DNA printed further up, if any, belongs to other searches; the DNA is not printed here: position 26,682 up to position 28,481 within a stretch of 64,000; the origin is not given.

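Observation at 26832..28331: Single polypeptide fusing a [NiFe]-hydrogenase small subunit to an [FeFe]-hydrogenase H-cluster-like domain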

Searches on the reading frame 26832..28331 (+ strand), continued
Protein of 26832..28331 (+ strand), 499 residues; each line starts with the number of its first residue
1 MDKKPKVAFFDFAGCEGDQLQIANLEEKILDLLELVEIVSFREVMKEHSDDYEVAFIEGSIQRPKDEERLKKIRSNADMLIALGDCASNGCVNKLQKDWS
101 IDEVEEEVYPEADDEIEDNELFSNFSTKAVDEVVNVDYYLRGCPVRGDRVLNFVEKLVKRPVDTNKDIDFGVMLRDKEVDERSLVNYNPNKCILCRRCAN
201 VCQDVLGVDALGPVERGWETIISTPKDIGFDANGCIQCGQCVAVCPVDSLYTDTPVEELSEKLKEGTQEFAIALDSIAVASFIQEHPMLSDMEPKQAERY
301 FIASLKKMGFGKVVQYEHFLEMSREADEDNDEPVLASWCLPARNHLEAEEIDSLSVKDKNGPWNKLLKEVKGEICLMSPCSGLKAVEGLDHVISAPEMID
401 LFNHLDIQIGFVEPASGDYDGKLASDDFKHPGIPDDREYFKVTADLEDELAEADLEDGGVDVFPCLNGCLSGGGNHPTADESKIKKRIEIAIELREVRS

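Call 28: find_related_loci(query=A1, collection=genome_contigs, flank=8000)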
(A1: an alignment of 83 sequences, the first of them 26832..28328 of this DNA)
Query A1 (499 aa) in genome_contigs; peptide patterns used: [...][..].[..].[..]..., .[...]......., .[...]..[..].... (x = any residue, [..] = any of these).
600 stretches matched a pattern (row limit reached: there are more); 535 encode a relative of the query (tblastn E <= 1e-3); the best 80 are kept; 80 distinct loci.
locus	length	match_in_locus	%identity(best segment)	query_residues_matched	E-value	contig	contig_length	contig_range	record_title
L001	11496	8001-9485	65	1-497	0e+0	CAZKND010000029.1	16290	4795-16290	MAG TPA_asm: Candidatus Hadarchaeota archaeon isolate ERP127260_co1_6 genome assembly, contig: NODE_1547_length_16290_co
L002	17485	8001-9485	61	1-497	0e+0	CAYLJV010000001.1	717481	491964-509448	MAG TPA_asm: Candidatus Hadarchaeota archaeon isolate SRP141376_co1_77 genome assembly, contig: NODE_1_length_717481_cov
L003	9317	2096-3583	56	1-498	0e+0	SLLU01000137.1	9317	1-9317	MAG: Candidatus Halarchaeoplasma halalkaliphilum isolate CSSed165cm_322 CSSed16-5cm-29810, whole genome shotgun sequence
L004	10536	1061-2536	55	4-496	0e+0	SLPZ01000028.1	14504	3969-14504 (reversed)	MAG: Balneolaceae bacterium isolate CSSed165cm_514 CSSed16-5cm-12856, whole genome shotgun sequence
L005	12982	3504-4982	55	4-497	0e+0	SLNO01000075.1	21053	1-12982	MAG: Balneolales bacterium isolate CSSed165cm_409 CSSed16-5cm-5812, whole genome shotgun sequence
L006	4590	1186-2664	54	4-497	0e+0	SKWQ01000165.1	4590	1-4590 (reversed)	MAG: Balneolales bacterium isolate CSSed162cmB_212 CSSed16-2cmB-101863, whole genome shotgun sequence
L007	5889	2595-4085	52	1-497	2e-171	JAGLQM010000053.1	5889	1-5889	MAG: Thermoplasmata archaeon isolate RS_8_51 ROV157_8.bin.51.fa_53, whole genome shotgun sequence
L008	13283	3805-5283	54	4-497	1e-177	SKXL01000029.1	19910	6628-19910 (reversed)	MAG: Balneolales bacterium isolate CSSed162cmB_239 CSSed16-2cmB-6090, whole genome shotgun sequence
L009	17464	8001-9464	46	4-487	6e-135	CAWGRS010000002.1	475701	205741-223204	MAG: Candidatus Bathyarchaeota archaeon isolate MFD05942.bin.2.190 genome assembly, contig: contig_18569, whole genome s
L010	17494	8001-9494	45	4-498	2e-134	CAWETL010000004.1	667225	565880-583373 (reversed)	MAG: uncultured Gemmatimonadales bacterium isolate MFD05942.bin.1.131 genome assembly, contig: contig_27917, whole genom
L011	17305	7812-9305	73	1-498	0e+0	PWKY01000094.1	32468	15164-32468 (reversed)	MAG: Thermoplasmata archaeon isolate CSSed10_214 CS-Sed10-C1736, whole genome shotgun sequence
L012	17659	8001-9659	39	1-497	1e-113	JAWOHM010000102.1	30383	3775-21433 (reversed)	MAG: Thermoplasmata archaeon isolate CWP4-2.bin.83 k191_4556153, whole genome shotgun sequence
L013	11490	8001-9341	42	4-439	1e-106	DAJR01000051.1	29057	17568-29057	MAG TPA_asm: Methanomassiliicoccales archaeon UBA147 UBA147_contig_5334, whole genome shotgun sequence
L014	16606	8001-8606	53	4-227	1e-60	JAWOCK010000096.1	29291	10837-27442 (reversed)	MAG: Thermoplasmatota archaeon isolate BLK5-1.bin.203 k191_1660665, whole genome shotgun sequence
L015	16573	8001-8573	54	4-217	2e-59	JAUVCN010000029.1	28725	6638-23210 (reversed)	MAG: Thermoplasmatales archaeon isolate CSMAG_272 CSMAG_272_k141_2250507_length_28725_cov_8.6371, whole genome shotgun s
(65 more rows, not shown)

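Call 29: predict_structure(alignment_id=A1)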
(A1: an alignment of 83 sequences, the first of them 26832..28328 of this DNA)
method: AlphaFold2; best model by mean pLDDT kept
length: 499 residues; sequences in the alignment: 83
mean_pLDDT: 89.9   pTM: 0.71
mean pLDDT of the five models: 89.9, 89.7, 89.5, 89.0, 88.9
residues with pLDDT >= 90: 344; 70-90: 123; 50-70: 27; < 50: 5
segments of 3 or more residues with pLDDT < 50: none
pLDDT, mean of each block of 10 residues (from residue 1): 86 86 89 94 81 95 92 96 90 64 72 73 79 94 88 91 70 69 91 87 90 76 86 92 90 96 93 98 97 97 98 98 98 97 95 96 98 97 96 97 96 95 93 91 95 96 95 92 95 72
secondary structure, 60 per line:
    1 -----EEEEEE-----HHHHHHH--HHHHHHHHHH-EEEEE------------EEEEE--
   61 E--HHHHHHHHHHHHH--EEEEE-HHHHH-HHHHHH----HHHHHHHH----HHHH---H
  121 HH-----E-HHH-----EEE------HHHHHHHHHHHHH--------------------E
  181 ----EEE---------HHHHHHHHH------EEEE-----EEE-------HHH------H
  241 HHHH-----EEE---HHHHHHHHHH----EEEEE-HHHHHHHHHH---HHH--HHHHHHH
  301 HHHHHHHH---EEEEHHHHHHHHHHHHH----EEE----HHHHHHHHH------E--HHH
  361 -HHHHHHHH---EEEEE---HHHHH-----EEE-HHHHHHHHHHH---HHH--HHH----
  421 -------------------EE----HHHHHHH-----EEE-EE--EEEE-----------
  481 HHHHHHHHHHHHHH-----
elements in order: E6-11 H17-23 H26-35 E37-41 E54-58 H64-76 E79-83 H85-89 H91-96 H101-108 H113-116 E138-140 H147-159 E185-187 H197-205 E212-215 E221-223 H240-244 E250-252 H256-265 E270-274 H276-285 H294-308 E312-315 H316-328 E333-335 H340-348 H362-369 E373-377 H381-385 E391-393 H395-405 H446-452 E458-460 E466-469 H481-494

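Call 34: fold_search(model_id=the predicted structure, library=pdb)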
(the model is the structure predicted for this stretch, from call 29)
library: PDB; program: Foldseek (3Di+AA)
matches with E <= 10: 679; with E <= 0.001: 144
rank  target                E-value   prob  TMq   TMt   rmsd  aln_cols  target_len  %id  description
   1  7p8n_a                5.6e-17  1.00  0.56  0.45   4.2       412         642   20  TmHydABC- T. maritima hydrogenase with bridge closed (released 2022-09-14)
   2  7p5h_A                2.4e-16  1.00  0.52  0.47   5.6       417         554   21  TmHydABC- D2 map (released 2022-09-14)
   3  8a6t_A                9.8e-16  1.00  0.53  0.46   6.7       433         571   20  Cryo-EM structure of the electron bifurcating Fe-Fe hydrogenase HydABC complex from Thermoanaerobacter kivui in the re (released 2023-02-15)
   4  5la3_B                1.1e-13  1.00  0.48  0.43   8.0       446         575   17  [FeFe]-hydrogenase CpI from Clostridium pasteurianum, variant E279A (released 2017-06-21)
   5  9rjq_A                1.4e-13  1.00  0.48  0.42   8.1       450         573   17  [FeFe]-hydrogenase CpI from Clostridium pasteurianum, variant Q195L (released 2026-03-04)
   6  5byr_B                1.5e-13  1.00  0.48  0.43   8.1       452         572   16  Semisynthetic [FeFe]-hydrogenase CpI with propane-dithiolato-bridged [2Fe] cofactor (released 2015-11-11)
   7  6n59                  1.6e-13  1.00  0.48  0.42   7.6       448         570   17  1.0 Angstrom crystal structure of [FeFe]-hydrogenase (released 2019-12-25)
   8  8pvm_A                1.6e-13  1.00  0.48  0.42   9.0       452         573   16  formaldehyde-inhibited [FeFe]-hydrogenase CpI from Clostridium pasteurianum, variant C299D (released 2023-11-29)
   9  6gm1_A                1.7e-13  1.00  0.48  0.43   7.9       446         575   17  [FeFe]-hydrogenase CpI from Clostridium pasteurianum, variant E282A (released 2018-11-07)
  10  6gly_B                1.7e-13  1.00  0.48  0.42   7.8       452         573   17  [FeFe]-hydrogenase CpI from Clostridium pasteurianum, variant C299A (released 2018-11-07)
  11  6gm0_A                2.0e-13  1.00  0.48  0.42   8.6       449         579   16  [FeFe]-hydrogenase CpI from Clostridium pasteurianum, variant E279Q (released 2018-11-07)
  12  6glz_A                2.0e-13  1.00  0.47  0.41   9.0       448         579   16  [FeFe]-hydrogenase CpI from Clostridium pasteurianum, variant C299D (released 2018-11-07)
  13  7qhf_B                2.1e-13  1.00  0.48  0.43   7.8       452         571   16  [FeFe]-hydrogenase I from Clostridium pasteurianum (CpI), variant G302S (released 2023-09-27)
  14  6gm0_B                2.3e-13  1.00  0.48  0.43   7.7       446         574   17  [FeFe]-hydrogenase CpI from Clostridium pasteurianum, variant E279Q (released 2018-11-07)
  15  6glz_B                2.3e-13  1.00  0.49  0.43   8.4       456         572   17  [FeFe]-hydrogenase CpI from Clostridium pasteurianum, variant C299D (released 2018-11-07)
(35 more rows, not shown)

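Call 35: search_solved_structures(query=P0101, max_evalue=1e-50, show_alignments=2)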
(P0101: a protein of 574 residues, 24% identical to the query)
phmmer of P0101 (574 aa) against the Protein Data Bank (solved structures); distinct sequences matched with E-value up to 1e-50: 43.
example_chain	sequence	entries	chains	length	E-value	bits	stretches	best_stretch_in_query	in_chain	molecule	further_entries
8a6t_A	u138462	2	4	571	2.7e-159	534.4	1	5-570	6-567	Electron bifurcating hydrogenase subunit HydA1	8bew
7q4v_A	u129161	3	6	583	2e-138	465.5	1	4-570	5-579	Iron hydrogenase HydA1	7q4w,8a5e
7p5h_A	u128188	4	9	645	2.1e-121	409.4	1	18-570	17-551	Fe-hydrogenase, subunit alpha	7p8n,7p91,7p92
9rj9_A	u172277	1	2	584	6.3e-117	394.6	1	7-570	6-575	Iron hydrogenase 1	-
6gm0_A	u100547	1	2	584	8e-117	394.2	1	7-570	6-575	Iron hydrogenase 1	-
4xdd_A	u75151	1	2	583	2.3e-116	392.7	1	7-570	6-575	Iron hydrogenase 1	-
4xdc_A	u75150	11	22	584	2.3e-116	392.7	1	7-570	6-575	Iron hydrogenase 1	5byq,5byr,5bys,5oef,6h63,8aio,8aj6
8cjy_A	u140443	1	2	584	3e-116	392.3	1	7-570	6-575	Iron hydrogenase 1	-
6yf4_A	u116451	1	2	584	4e-116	391.9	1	7-570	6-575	Iron hydrogenase 1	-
5la3_A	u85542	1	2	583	5.2e-116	391.6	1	7-570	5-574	Iron hydrogenase 1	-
6gm4_A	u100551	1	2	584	5.4e-116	391.5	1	7-570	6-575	Iron hydrogenase 1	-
6gm8_A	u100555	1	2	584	5.4e-116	391.5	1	7-570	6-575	Iron hydrogenase 1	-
6gm2_A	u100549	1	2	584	5.6e-116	391.4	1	7-570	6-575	Iron hydrogenase 1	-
9rjo_A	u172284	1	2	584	6e-116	391.3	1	7-570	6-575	Iron hydrogenase 1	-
1c4a_A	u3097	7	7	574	9.2e-116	390.7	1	7-569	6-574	PROTEIN (FE-ONLY HYDROGENASE) | PROTEIN (PERIPLASMIC HYDROGENASE 1) | Iron hydrogenase 1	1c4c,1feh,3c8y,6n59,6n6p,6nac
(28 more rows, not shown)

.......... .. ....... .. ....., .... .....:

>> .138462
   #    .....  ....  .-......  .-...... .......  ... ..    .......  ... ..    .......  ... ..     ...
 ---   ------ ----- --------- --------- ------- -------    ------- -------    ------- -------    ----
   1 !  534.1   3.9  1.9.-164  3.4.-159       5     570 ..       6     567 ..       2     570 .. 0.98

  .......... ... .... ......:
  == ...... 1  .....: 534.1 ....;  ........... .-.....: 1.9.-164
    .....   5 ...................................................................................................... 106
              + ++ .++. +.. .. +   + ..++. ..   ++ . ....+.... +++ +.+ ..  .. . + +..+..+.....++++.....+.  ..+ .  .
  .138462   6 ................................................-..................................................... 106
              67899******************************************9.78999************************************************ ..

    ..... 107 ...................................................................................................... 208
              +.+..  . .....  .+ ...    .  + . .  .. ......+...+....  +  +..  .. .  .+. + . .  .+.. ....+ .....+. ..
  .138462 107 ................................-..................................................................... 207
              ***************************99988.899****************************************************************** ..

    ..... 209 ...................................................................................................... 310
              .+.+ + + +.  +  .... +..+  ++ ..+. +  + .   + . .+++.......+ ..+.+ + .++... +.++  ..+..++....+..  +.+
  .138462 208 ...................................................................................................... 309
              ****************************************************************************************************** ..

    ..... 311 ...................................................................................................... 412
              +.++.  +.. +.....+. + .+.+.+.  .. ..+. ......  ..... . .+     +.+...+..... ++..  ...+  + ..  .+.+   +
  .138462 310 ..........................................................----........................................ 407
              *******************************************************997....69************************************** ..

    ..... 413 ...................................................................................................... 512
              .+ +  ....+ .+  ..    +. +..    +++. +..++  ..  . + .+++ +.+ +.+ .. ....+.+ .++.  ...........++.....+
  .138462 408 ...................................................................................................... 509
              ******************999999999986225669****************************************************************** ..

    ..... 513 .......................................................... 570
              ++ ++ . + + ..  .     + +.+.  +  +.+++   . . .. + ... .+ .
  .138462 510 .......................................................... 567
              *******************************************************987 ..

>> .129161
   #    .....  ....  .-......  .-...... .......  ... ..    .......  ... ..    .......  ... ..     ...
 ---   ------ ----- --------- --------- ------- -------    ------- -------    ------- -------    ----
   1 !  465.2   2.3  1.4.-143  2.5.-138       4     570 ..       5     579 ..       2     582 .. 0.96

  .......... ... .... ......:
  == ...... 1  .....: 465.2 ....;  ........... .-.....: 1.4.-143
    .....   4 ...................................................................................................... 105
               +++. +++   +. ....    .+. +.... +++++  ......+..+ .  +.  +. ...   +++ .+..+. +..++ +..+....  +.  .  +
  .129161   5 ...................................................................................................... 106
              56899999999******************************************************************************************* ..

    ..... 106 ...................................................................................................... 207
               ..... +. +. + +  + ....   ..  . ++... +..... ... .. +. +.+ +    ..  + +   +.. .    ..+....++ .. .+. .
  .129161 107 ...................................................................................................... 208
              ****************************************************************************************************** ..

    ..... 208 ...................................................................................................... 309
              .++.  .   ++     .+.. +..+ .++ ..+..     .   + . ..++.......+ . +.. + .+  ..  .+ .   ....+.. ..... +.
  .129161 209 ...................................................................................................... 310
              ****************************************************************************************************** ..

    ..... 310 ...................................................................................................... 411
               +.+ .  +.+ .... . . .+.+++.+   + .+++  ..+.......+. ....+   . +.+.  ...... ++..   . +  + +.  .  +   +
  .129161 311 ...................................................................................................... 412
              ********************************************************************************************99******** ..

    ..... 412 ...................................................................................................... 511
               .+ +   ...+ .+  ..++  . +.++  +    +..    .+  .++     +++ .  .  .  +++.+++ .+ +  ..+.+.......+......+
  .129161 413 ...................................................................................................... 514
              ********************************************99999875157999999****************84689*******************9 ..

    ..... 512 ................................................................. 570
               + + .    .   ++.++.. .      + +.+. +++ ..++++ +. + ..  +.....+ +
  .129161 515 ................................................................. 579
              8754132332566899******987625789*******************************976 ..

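Call 41: find_encoding_contigs(protein=P0001, flank=2000, max_places=3)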
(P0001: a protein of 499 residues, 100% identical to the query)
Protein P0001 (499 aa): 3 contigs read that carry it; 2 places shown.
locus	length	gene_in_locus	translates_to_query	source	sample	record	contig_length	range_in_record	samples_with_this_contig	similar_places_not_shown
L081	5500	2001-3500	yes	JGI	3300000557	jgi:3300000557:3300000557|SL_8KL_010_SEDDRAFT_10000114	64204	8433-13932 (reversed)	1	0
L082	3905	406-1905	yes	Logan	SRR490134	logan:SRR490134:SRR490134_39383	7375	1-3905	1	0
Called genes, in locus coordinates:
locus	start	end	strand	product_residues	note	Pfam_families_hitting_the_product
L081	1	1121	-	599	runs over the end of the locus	PF01257:2Fe-2S_thioredx, PF01512:Complex1_51K, PF10589:NADH_4Fe-4S, PF00037:Fer4, PF13237:Fer4_10, PF14697:Fer4_21, PF12838:Fer4_7, PF00037:Fer4, +8 more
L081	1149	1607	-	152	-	PF01257:2Fe-2S_thioredx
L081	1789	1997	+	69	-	-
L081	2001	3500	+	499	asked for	PF01058:Oxidored_q6, PF13183:Fer4_8 (faint), PF13484:Fer4_16 (faint), PF14697:Fer4_21 (weak), PF22117:Fer4_Nqo3 (weak), PF12838:Fer4_7, PF13187:Fer4_9 (weak), PF00037:Fer4 (weak), +4 more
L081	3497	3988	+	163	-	PF01257:2Fe-2S_thioredx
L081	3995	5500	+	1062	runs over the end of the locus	PF01512:Complex1_51K, PF10531:SLBB (weak), PF10589:NADH_4Fe-4S, PF14691:Fer4_20, PF07992:Pyr_redox_2 (weak), PF01266:DAO, PF13450:NAD_binding_8, PF07992:Pyr_redox_2, +7 more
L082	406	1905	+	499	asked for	PF01058:Oxidored_q6, PF13183:Fer4_8 (faint), PF13484:Fer4_16 (faint), PF14697:Fer4_21 (weak), PF22117:Fer4_Nqo3 (weak), PF12838:Fer4_7, PF13187:Fer4_9 (weak), PF00037:Fer4 (weak), +4 more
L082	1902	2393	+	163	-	PF01257:2Fe-2S_thioredx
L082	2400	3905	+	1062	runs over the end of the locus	PF01512:Complex1_51K, PF10531:SLBB (weak), PF10589:NADH_4Fe-4S, PF14691:Fer4_20, PF07992:Pyr_redox_2 (weak), PF01266:DAO, PF13450:NAD_binding_8, PF07992:Pyr_redox_2, +7 more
